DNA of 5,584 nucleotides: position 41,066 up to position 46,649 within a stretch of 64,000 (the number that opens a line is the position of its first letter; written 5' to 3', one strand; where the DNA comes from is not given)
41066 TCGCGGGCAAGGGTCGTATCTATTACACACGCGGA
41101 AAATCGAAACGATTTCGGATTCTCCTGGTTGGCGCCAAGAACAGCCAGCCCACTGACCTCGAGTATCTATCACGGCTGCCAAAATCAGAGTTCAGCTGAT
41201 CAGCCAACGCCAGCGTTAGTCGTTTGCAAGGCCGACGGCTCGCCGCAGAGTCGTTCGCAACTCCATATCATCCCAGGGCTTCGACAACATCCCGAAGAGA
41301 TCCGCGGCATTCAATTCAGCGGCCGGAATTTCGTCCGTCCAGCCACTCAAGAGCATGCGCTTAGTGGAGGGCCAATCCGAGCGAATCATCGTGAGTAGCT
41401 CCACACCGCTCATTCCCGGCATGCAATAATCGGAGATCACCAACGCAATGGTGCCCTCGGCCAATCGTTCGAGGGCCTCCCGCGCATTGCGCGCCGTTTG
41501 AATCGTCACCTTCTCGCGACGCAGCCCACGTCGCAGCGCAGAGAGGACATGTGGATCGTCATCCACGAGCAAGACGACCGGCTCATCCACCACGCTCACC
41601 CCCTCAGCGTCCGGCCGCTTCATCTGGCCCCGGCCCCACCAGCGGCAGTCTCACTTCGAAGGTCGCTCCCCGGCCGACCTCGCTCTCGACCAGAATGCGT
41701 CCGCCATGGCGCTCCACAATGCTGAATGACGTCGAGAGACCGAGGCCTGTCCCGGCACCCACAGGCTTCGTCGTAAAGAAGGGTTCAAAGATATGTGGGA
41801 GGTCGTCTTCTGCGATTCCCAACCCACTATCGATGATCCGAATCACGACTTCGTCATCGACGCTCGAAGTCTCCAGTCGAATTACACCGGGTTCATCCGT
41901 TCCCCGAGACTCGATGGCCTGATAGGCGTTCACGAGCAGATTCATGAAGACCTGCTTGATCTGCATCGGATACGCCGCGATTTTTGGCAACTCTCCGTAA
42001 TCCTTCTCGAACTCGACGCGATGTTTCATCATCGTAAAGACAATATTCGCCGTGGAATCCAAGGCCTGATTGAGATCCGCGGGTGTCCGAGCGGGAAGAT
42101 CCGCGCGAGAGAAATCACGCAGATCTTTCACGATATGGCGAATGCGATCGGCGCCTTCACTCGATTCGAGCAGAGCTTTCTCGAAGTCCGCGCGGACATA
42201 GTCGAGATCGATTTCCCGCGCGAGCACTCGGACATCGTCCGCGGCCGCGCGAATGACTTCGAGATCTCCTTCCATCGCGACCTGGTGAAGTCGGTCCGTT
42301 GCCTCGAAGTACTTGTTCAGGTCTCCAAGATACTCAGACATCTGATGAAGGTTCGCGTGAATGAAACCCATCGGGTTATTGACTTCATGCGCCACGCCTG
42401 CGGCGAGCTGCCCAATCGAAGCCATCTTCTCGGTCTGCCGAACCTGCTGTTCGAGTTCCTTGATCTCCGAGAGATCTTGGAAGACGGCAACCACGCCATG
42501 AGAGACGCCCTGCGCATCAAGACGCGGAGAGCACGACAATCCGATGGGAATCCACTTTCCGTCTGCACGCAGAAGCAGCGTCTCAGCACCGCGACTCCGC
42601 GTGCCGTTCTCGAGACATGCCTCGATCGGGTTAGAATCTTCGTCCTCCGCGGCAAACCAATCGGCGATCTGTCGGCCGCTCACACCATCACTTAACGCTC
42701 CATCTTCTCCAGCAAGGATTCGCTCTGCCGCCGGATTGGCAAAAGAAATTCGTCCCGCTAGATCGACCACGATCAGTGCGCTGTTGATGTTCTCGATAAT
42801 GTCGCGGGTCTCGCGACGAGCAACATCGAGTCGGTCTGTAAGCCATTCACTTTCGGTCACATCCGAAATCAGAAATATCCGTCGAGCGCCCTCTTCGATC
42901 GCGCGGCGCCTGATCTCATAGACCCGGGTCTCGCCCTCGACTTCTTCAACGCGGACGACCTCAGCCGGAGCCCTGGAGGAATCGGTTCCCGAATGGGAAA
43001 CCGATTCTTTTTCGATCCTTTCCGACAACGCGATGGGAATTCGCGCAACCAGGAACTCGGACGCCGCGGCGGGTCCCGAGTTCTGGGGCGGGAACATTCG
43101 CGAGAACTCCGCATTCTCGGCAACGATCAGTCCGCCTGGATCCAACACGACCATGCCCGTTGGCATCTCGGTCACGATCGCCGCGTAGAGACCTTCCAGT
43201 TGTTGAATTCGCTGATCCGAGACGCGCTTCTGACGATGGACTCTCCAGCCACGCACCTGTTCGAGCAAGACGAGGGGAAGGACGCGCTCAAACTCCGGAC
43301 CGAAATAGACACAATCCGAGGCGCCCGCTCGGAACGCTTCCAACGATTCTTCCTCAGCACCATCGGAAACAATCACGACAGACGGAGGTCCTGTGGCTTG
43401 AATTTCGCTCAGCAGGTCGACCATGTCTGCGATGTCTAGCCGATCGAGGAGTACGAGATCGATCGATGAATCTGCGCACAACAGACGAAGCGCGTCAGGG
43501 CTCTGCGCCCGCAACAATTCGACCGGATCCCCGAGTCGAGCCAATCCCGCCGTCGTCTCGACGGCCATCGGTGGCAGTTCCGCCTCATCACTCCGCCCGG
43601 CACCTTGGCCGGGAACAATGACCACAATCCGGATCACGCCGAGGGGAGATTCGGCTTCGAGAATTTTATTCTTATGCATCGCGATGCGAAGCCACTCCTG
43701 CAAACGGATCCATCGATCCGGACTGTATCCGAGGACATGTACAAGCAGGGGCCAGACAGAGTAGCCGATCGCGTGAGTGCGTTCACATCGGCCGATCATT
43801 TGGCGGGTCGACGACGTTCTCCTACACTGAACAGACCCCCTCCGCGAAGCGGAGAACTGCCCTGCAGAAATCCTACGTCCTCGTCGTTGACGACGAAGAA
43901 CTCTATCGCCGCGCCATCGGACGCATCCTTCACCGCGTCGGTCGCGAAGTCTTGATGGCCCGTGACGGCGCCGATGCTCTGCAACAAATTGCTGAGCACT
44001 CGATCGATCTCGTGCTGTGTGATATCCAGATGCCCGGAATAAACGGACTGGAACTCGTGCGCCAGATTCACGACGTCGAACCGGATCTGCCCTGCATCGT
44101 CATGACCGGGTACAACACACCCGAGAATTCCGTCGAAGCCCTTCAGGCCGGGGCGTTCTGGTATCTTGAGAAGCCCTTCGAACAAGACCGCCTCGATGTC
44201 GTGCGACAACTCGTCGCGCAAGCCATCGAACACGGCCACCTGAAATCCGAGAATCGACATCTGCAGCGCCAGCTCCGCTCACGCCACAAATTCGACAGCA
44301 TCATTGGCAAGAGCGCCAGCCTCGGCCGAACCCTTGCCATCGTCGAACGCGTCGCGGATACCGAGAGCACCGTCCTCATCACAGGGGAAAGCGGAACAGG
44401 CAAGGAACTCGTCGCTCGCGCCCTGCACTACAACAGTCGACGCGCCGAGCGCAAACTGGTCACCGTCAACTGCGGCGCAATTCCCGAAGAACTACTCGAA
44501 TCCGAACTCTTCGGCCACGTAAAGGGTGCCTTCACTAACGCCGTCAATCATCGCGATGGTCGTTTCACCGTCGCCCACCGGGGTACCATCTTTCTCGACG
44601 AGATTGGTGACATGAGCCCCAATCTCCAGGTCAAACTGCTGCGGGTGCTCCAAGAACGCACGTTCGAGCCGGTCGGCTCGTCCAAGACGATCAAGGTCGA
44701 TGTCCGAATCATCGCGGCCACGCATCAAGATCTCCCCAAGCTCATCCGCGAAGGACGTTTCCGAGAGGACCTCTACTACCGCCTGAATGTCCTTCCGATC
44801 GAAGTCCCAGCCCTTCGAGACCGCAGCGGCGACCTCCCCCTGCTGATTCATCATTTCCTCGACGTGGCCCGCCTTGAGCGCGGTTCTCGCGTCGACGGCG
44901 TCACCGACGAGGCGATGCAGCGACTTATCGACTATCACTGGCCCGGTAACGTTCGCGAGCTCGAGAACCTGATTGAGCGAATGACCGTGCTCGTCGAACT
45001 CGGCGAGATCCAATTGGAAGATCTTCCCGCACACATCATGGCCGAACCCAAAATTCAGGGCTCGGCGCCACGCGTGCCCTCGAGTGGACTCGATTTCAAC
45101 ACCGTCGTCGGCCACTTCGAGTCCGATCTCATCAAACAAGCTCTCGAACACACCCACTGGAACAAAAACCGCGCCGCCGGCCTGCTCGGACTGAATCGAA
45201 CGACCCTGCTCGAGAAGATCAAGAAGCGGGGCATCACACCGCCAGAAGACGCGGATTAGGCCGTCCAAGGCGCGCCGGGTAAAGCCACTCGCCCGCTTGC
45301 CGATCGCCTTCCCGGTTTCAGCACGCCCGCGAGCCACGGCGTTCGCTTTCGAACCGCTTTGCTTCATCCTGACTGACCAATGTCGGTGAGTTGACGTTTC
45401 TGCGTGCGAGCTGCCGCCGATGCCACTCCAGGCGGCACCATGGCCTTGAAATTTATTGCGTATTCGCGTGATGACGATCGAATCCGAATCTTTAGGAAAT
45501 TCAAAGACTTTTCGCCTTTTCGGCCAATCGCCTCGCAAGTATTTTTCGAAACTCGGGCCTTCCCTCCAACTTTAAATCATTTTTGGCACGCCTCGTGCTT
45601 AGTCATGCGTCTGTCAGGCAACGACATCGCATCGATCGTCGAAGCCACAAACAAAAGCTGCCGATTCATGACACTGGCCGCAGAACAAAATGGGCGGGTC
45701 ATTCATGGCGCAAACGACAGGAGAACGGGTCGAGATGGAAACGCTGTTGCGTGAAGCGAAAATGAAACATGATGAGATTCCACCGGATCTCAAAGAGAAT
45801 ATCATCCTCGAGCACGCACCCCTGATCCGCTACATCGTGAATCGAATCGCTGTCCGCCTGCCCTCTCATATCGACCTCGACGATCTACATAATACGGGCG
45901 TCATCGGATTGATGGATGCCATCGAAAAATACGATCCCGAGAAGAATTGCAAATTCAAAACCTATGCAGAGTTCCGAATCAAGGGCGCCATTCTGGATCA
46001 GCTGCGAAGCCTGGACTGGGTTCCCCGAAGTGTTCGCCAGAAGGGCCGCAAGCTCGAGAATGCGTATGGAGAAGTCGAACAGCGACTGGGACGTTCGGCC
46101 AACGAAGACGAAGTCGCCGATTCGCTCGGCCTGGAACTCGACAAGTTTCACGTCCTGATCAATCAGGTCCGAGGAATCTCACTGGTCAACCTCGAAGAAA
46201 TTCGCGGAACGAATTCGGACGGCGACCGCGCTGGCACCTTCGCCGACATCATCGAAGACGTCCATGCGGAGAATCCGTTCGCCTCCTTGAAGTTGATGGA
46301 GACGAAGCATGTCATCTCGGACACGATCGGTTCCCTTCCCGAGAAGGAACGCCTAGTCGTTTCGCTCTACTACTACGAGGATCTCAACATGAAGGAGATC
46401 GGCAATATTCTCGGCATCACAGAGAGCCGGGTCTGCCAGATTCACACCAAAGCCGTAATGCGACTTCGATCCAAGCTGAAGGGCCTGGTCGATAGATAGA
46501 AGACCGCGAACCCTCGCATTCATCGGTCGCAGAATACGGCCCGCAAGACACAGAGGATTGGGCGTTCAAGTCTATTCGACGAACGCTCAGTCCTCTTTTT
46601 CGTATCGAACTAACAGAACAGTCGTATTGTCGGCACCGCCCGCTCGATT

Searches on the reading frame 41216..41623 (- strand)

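Call 30: search_protein_families(library=pfam, proteins=[window:41216-41623:-], max_evalue=0.001)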
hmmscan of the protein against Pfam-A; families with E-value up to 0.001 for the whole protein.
window:41216-41623:- (135 aa): 1 family
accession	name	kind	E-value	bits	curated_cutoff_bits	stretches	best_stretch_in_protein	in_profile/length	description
PF00072.30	Response_reg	-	3e-24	85.7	30.2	1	17-126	1-110/111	Response regulator receiver domain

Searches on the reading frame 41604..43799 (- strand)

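Call 30: search_protein_families(library=pfam, proteins=[window:41604-43799:-], max_evalue=0.001)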
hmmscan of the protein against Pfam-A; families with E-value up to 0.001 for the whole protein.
window:41604-43799:- (731 aa): 7 families
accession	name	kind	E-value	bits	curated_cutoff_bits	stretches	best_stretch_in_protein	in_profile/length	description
PF02518.31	HATPase_c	-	3.2e-25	89.2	26.4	1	611-720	3-109/111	Histidine kinase-, DNA gyrase B-, and HSP90-like ATPase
PF00989.32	PAS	-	9.1e-17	61.5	22.6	1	331-442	3-112/113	PAS fold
PF13426.13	PAS_9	-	5.9e-12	46.2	27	1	341-445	3-103/103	PAS domain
PF08448.16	PAS_4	-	1e-11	45.5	23.1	1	336-445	2-107/110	PAS fold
PF13188.13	PAS_8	-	9.7e-09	35.3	21.8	1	332-383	4-51/65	PAS domain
PF12860.13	PAS_7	-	4.5e-07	30.4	27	0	335-450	1-114/115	PAS fold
PF00512.31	HisKA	-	5.3e-07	30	26.9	0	463-500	3-42/66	His Kinase A (phospho-acceptor) domain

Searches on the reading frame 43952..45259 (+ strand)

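Call 30: search_protein_families(library=pfam, proteins=[window:43952-45259:+], max_evalue=0.001)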
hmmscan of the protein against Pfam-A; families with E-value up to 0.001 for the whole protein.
window:43952-45259:+ (435 aa): 10 families
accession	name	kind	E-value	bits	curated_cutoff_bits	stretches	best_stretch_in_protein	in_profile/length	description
PF00158.32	Sigma54_activat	-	1.1e-72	243.6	20.2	1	117-284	1-168/168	Sigma-54 interaction domain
PF25601.1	AAA_lid_14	-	3.3e-26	91.4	27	1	289-367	1-79/87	AAA+ ATPase lid domain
PF00072.30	Response_reg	-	2e-23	83.1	30.2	1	3-81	28-106/111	Response regulator receiver domain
PF14532.12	Sigma54_activ_2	-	4.6e-20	72.7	25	1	119-288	2-138/138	Sigma-54 interaction domain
PF02954.25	HTH_8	-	7e-14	51.7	22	1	389-425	5-41/42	Bacterial regulatory protein, Fis family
PF07728.20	AAA_5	-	2.6e-09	37.7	22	1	141-258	2-122/139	AAA domain (dynein-related subfamily)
PF00004.35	AAA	-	1.8e-06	28.8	21.2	1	141-275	1-128/131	ATPase family associated with various cellular activities (AAA)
PF07724.20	AAA_2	-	8.6e-05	23.1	27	1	138-250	3-115/166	AAA domain (Cdc48 subfamily)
PF13191.12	AAA_16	-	0.00019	22.4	32.6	1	118-193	3-85/167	AAA ATPase domain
PF01078.27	Mg_chelatase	-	0.00045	20.1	20.3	0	199-229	96-126/207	Magnesium chelatase, subunit ChlI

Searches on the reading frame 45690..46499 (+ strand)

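Call 30: search_protein_families(library=pfam, proteins=[window:45690-46499:+], max_evalue=0.001)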
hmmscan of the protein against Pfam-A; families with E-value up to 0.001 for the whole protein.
window:45690-46499:+ (269 aa): 4 families
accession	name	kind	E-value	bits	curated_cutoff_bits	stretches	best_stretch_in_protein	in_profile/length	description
PF04545.22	Sigma70_r4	-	1.1e-18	66.9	24.1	1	213-260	2-49/50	Sigma-70, region 4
PF04542.20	Sigma70_r2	-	1.1e-15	57.6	24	1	39-110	2-70/71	Sigma-70 region 2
PF04539.22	Sigma70_r3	-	2.8e-08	34.2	25.3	1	118-197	2-75/78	Sigma-70 region 3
PF08281.18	Sigma70_r4_2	-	1.1e-07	31.8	25.7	1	209-248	4-43/54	Sigma-70, region 4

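Call 61: search_protein_families(library=ncbifam, proteins=[window:45690-46499:+], max_evalue=0.01)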
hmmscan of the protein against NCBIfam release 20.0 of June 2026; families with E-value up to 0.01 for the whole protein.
window:45690-46499:+ (269 aa): 88 families (the best 25 are shown)
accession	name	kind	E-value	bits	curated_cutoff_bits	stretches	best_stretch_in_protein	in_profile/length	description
NF004935.0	PRK06288.1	equivalog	1.9e-88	296.6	343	1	21-264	24-263/270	RNA polymerase sigma factor WhiG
TIGR02479.1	FliA_WhiG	subfamily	4.6e-82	275.1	189.6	1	39-264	2-224/224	FliA/WhiG family RNA polymerase sigma factor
NF005413.0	PRK06986.1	subfamily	2e-74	250.5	201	1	35-264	15-237/241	RNA polymerase sigma factor FliA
NF005809.0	PRK07670.1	equivalog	2.2e-64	217.4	326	1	33-264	23-251/255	FliA/WhiG family RNA polymerase sigma factor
NF004572.0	PRK05911.1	equivalog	1.1e-56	192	378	1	35-266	25-256/257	RNA polymerase sigma factor sigma-28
NF009091.0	PRK12427.1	equivalog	2.3e-41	142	339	1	42-262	24-230/233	FliA/WhiG family RNA polymerase sigma factor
TIGR02980.1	SigBFG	subfamily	4.4e-33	114.9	234.35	1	34-263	4-226/227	SigB/SigF/SigG family RNA polymerase sigma factor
TIGR02937.1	sigma70-ECF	superfamily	1.5e-30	106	42.9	1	36-263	4-165/165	sigma-70 family RNA polymerase sigma factor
NF004052.0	PRK05572.1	subfamily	4e-25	88.8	311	1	15-264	18-251/252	SigF/SigG family RNA polymerase sporulation sigma factor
TIGR02393.1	RpoD_Cterm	equivalog_domain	4.7e-25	88.6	354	1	59-263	23-228/238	RNA polymerase sigma factor RpoD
TIGR02885.1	spore_sigF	equivalog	9.5e-25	87.8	321.45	1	35-263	13-231/231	RNA polymerase sporulation sigma factor SigF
TIGR02997.1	Sig70-cyanoRpoD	subfamily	7.1e-24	84.6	384.5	1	59-260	97-298/298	RNA polymerase sigma factor, RpoD/SigA family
NF005514.0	PRK07122.1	subfamily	4.9e-23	81.6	372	1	34-263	41-263/264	RNA polymerase sigma factor SigF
TIGR02394.1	rpoS_proteo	equivalog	1.3e-21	77.4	378.7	1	53-264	62-275/285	RNA polymerase sigma factor RpoS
NF005644.0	PRK07408.1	subfamily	1.6e-21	77.1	261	1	13-264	10-254/258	RNA polymerase sigma factor SigF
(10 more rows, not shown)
